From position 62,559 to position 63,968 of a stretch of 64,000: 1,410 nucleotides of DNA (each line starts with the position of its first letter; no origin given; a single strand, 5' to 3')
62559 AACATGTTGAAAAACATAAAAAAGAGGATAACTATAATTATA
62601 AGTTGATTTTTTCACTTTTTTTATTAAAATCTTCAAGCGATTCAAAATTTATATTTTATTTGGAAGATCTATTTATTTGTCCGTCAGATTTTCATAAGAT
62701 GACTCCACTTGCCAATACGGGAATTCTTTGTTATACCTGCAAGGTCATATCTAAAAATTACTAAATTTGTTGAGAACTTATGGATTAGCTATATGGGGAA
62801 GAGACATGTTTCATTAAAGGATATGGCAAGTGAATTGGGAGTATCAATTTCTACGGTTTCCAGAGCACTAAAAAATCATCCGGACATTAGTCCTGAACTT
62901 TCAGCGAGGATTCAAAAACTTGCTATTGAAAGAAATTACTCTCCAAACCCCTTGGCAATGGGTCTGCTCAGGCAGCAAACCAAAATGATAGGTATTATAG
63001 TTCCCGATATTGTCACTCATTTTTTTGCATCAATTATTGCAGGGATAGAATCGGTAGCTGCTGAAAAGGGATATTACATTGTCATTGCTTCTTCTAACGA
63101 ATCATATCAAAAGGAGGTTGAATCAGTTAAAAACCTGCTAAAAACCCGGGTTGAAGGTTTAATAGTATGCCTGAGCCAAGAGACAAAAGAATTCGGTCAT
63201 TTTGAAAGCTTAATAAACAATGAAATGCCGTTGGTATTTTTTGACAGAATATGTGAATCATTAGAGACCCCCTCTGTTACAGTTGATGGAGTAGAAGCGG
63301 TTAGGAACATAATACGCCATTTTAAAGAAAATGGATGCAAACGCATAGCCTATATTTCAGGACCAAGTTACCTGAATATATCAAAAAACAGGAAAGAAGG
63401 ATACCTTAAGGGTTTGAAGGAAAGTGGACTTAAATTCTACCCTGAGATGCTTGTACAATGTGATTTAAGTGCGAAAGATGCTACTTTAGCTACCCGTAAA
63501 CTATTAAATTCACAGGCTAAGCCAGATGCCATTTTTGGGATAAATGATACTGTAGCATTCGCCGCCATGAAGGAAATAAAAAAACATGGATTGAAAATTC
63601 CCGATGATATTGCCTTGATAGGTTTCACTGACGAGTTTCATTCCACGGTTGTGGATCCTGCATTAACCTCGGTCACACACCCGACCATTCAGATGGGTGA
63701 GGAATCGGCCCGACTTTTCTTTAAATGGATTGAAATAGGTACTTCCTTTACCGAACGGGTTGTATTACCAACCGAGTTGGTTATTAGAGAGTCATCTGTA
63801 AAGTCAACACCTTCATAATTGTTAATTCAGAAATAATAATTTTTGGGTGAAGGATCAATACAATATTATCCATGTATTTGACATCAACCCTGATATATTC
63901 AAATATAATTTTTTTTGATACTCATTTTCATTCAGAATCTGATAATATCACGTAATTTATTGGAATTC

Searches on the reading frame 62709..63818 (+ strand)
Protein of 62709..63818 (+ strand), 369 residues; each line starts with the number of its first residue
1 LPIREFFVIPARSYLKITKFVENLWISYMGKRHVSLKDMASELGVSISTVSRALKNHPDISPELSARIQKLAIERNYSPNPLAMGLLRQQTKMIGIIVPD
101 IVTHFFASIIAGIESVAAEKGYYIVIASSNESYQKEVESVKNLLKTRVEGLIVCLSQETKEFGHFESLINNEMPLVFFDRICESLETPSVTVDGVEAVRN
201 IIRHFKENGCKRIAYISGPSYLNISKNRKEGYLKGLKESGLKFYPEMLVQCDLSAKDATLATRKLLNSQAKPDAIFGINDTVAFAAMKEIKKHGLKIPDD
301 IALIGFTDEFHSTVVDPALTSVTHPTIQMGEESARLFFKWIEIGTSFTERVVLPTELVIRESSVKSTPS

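Call 13: search_protein_families(library=pfam, proteins=[window:62709-63818:+], max_evalue=0.00001)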
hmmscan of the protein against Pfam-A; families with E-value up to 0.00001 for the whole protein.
window:62709-63818:+ (369 aa): 4 families
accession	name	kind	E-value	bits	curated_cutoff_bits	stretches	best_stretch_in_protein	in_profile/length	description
PF13377.12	Peripla_BP_3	-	6.7e-31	108.1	26.5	1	202-363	1-167/167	Periplasmic binding protein-like domain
PF00532.27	Peripla_BP_1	-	8.4e-31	107.9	22.2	1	92-359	2-279/281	Periplasmic binding proteins and sugar binding domain of LacI family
PF13407.12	Peripla_BP_4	-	4.2e-17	63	35.1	1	94-331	1-244/258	Periplasmic binding protein domain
PF00356.27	LacI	-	1.6e-11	44.2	27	1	35-80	1-46/46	Bacterial regulatory proteins, lacI family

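Call 67: search_protein_families(library=ncbifam, proteins=[window:62709-63818:+], max_evalue=0.00001)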
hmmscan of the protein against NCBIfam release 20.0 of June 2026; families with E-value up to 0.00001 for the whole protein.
window:62709-63818:+ (369 aa): 18 families
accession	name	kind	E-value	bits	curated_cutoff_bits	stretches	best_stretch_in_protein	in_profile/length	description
NF008269.0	PRK11041.1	equivalog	2.2e-64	217.7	436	1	34-365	10-339/342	DNA-binding transcriptional regulator CytR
NF047341.1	lactose_RbsR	equivalog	1.9e-58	198.4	382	1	33-363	2-328/331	ribose utilization transcriptional repressor RbsR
TIGR01481.1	ccpA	equivalog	9.5e-55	186.3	442.35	1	34-362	3-328/330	catabolite control protein A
NF007075.0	PRK09526.1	subfamily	1.4e-52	178.8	340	1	29-366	1-334/358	LacI family DNA-binding transcriptional regulator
NF052440.1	TransRegGNTRPSEAE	equivalog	1.9e-49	168.5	400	1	33-363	5-333/333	HTH-type transcriptional regulator GntR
NF051853.1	TransRegUriRCory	equivalog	6.3e-47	160.3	550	1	35-364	2-325/327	transcriptional regulator UriR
NF007979.0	PRK10703.1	equivalog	7.9e-47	160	501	1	35-364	3-332/341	HTH-type transcriptional repressor PurR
NF007743.0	PRK10423.1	equivalog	2.3e-46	158.4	531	1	35-362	3-329/330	ribose operon transcriptional repressor RbsR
NF007449.0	PRK10014.1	subfamily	2.2e-44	151.9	310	1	31-360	4-341/342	Mal regulon transcriptional regulator MalI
NF007706.0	PRK10401.1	equivalog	5.6e-43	147.5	555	1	34-349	2-315/346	HTH-type transcriptional regulator GalS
NF047913.1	TransRegIdnR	equivalog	6.3e-42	144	500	1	29-344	1-312/331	DNA-binding transcriptional regulator IdnR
NF008002.0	PRK10727.1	equivalog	1.5e-41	142.6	557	1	35-365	3-330/341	HTH-type transcriptional regulator GalR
TIGR02417.1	fruct_sucro_rep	subfamily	1.2e-36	126.6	389.55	1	36-316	2-282/327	D-fructose-responsive transcription factor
NF008452.0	PRK11303.1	equivalog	7.3e-34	117.4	385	1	35-309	2-276/332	catabolite repressor/activator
NF011563.0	PRK14987.1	equivalog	1.4e-32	113.2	433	1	29-337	1-305/331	gluconate operon transcriptional repressor GntR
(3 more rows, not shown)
